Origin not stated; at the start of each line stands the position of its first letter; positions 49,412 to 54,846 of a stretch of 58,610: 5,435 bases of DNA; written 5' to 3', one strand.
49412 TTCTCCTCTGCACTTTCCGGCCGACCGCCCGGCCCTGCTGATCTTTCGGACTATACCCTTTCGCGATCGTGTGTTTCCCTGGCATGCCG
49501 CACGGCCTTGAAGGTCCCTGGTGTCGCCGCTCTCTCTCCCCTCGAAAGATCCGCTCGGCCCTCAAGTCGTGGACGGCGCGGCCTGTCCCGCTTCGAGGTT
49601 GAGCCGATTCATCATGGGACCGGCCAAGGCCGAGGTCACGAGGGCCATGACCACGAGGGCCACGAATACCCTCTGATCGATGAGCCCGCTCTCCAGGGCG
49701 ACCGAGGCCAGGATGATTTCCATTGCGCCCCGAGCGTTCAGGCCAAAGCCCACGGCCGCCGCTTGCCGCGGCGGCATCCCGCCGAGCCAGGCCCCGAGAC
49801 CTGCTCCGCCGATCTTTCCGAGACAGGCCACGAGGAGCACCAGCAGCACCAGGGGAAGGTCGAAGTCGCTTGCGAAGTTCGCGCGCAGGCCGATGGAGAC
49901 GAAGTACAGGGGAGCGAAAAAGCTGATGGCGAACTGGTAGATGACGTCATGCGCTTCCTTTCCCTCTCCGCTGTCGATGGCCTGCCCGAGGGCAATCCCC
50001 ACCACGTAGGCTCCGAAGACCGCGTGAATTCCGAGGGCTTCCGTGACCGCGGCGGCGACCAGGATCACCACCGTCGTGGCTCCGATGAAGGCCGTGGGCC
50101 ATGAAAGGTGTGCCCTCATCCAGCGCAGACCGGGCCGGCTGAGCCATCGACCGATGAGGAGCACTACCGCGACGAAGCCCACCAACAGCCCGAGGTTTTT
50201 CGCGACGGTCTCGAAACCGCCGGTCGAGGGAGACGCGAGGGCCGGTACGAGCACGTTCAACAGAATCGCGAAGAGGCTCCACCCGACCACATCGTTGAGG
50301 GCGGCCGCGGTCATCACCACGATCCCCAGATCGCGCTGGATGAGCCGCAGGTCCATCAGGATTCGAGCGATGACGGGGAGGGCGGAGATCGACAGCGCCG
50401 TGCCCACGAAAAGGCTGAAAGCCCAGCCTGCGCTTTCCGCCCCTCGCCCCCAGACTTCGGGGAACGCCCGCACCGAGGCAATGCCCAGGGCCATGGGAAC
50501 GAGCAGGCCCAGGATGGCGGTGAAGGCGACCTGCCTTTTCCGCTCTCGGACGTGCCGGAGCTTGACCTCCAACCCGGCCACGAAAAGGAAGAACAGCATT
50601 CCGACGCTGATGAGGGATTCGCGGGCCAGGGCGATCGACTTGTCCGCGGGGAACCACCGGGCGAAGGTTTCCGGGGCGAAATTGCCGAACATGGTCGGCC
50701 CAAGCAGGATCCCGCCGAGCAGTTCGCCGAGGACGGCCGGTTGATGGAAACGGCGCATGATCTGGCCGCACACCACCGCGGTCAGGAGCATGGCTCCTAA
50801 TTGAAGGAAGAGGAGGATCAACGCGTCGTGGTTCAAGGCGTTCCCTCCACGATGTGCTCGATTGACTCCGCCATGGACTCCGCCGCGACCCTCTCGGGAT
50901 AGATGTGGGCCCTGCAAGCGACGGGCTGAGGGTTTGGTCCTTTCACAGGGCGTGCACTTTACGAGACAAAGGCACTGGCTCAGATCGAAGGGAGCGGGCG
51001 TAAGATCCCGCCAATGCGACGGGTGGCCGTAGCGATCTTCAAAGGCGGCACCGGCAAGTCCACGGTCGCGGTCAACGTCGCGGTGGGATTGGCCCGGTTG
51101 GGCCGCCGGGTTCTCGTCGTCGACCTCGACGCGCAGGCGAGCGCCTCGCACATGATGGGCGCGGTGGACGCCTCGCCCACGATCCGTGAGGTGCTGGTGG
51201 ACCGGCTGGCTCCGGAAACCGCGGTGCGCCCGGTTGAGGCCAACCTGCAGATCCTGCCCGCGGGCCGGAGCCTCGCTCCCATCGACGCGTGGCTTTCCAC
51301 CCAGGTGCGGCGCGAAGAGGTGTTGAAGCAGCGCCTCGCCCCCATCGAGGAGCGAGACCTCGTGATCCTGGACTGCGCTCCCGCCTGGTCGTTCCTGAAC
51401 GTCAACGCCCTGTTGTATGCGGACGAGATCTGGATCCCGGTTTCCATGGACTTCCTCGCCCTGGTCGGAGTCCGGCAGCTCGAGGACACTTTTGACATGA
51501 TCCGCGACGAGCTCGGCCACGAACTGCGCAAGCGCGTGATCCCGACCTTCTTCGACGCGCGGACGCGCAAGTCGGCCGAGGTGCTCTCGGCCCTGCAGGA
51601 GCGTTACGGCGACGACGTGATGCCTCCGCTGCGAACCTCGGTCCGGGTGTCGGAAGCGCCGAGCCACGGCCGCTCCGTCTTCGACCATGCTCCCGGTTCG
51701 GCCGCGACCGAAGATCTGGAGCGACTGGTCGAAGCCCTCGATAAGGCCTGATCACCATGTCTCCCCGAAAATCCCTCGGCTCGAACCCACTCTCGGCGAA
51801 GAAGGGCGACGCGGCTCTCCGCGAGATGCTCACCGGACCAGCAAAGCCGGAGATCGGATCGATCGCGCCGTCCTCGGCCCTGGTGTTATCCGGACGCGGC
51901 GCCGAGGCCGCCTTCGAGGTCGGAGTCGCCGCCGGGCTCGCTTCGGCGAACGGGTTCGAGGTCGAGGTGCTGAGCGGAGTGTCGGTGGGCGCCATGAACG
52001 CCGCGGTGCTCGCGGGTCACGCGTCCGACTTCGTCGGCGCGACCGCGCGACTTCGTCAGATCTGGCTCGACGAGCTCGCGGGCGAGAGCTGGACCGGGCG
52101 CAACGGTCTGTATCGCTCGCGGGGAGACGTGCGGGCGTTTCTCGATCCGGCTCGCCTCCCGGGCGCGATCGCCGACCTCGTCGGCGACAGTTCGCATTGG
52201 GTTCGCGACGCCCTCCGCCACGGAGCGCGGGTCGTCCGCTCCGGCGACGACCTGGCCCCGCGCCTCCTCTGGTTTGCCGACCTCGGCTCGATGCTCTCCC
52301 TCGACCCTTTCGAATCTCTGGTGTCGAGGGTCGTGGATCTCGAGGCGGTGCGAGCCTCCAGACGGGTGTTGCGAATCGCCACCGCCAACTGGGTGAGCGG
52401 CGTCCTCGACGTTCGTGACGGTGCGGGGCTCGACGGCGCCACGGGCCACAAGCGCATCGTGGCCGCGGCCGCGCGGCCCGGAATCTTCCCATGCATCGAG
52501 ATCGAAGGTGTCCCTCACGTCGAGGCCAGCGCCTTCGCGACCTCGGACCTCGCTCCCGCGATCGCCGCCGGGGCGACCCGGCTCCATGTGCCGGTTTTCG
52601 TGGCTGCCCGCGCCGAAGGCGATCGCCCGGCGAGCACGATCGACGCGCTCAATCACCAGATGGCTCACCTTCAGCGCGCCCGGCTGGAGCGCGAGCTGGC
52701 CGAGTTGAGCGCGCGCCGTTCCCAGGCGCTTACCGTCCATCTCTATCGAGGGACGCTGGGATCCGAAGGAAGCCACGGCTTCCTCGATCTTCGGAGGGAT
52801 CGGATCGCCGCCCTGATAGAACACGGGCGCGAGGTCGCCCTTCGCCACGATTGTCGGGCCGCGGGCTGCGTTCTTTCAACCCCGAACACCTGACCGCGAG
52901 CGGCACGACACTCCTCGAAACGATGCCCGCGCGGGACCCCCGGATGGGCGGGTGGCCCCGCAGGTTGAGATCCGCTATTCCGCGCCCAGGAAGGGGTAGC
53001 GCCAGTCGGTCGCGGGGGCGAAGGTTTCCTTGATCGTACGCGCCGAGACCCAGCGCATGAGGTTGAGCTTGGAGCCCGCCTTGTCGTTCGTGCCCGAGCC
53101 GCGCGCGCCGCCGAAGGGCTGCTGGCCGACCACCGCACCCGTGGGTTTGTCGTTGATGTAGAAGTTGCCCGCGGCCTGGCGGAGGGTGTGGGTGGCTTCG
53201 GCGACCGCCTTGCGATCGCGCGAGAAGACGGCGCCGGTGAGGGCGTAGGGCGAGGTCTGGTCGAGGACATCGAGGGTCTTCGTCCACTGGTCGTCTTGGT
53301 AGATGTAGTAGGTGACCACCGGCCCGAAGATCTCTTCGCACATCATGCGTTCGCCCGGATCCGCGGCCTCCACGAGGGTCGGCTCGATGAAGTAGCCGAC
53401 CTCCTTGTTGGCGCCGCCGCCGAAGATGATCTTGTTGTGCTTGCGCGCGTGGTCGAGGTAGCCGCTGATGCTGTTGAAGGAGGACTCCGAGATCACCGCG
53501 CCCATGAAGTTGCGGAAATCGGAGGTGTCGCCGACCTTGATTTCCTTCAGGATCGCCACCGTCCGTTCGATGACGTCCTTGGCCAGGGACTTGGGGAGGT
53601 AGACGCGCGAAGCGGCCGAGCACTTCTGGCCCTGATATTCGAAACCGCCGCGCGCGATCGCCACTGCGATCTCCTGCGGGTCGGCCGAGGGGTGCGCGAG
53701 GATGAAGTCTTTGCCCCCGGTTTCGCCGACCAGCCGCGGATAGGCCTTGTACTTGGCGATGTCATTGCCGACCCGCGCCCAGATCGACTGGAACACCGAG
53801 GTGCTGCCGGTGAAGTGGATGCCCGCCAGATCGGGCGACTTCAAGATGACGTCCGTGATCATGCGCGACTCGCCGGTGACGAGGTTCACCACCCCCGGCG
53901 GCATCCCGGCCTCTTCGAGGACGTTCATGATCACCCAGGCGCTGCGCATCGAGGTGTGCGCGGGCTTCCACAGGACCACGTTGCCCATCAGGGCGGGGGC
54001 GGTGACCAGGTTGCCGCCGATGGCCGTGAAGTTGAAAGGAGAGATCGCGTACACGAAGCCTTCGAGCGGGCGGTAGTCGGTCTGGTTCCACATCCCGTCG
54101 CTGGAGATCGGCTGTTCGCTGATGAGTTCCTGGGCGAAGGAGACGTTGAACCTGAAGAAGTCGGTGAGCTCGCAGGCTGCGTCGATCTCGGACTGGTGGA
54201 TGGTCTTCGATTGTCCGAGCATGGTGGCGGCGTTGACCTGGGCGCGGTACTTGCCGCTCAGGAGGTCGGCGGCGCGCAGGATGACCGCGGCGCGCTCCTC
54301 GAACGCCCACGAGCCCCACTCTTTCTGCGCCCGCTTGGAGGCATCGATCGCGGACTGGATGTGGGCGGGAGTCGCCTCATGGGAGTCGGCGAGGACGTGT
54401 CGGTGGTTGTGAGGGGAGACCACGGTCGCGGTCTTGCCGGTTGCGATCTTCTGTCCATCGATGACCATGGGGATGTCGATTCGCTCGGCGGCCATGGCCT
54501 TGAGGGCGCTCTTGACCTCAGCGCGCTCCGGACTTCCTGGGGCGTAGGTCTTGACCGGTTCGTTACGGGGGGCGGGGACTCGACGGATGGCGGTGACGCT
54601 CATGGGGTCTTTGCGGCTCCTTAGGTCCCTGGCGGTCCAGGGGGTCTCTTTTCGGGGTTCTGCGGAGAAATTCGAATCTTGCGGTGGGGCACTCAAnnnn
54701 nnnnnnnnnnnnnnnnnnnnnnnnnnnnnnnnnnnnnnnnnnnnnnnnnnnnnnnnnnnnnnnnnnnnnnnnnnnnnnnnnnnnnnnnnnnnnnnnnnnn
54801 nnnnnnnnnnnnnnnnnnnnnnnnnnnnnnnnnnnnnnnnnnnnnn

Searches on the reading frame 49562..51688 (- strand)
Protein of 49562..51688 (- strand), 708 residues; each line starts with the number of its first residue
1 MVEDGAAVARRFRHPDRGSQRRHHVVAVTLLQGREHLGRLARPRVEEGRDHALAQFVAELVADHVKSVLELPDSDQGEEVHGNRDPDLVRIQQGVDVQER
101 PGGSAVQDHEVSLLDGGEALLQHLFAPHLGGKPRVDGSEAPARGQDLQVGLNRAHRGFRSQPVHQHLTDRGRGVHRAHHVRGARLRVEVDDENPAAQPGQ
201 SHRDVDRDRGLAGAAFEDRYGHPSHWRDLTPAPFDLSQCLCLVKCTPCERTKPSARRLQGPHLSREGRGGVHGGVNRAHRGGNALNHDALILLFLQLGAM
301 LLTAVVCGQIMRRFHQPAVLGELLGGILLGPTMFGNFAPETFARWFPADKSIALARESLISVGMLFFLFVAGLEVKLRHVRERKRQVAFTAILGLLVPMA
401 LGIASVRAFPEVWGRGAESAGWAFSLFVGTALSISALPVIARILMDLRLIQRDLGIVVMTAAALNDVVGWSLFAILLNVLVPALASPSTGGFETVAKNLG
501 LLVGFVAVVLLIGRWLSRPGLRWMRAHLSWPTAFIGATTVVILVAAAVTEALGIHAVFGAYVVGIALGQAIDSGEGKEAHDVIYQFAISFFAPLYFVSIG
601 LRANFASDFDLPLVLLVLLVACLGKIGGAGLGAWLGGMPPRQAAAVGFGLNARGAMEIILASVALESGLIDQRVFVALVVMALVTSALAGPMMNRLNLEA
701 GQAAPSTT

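Call 86: search_protein_families(library=pfam, proteins=[window:49562-51688:-], max_evalue=0.0001)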
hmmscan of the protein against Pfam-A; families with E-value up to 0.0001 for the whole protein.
window:49562-51688:- (708 aa): 1 family
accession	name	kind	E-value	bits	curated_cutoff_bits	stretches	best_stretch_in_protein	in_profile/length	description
PF00999.27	Na_H_Exchanger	-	2.8e-51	175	26.2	1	302-693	2-369/375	Sodium/hydrogen exchanger, transmembrane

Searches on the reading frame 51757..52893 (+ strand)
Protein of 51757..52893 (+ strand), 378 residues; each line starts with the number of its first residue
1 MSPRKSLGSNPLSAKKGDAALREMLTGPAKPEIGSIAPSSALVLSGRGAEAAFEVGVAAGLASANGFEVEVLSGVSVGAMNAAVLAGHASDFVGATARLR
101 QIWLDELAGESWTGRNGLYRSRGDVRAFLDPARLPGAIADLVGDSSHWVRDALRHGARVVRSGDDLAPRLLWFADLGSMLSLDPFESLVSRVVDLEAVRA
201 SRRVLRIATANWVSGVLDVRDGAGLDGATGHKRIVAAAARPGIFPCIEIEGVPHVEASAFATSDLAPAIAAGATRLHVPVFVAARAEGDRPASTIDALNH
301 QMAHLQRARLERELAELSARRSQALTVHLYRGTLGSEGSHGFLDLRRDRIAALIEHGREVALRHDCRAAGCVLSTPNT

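Call 86: search_protein_families(library=pfam, proteins=[window:51757-52893:+], max_evalue=0.0001)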
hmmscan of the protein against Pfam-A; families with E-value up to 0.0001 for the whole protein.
window:51757-52893:+ (378 aa): 1 family
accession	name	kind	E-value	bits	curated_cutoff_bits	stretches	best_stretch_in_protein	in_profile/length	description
PF01734.28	Patatin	-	4.1e-11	43.9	27.7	1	42-259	1-181/191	Patatin-like phospholipase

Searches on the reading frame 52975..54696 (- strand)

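Call 86: search_protein_families(library=pfam, proteins=[window:52975-54696:-], max_evalue=0.0001)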
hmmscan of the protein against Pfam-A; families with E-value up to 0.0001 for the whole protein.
window:52975-54696:- (573 aa): 1 family
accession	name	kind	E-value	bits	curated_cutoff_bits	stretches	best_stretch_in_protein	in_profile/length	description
PF00171.27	Aldedh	-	8.1e-99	331.7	23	1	88-553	7-459/461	Aldehyde dehydrogenase family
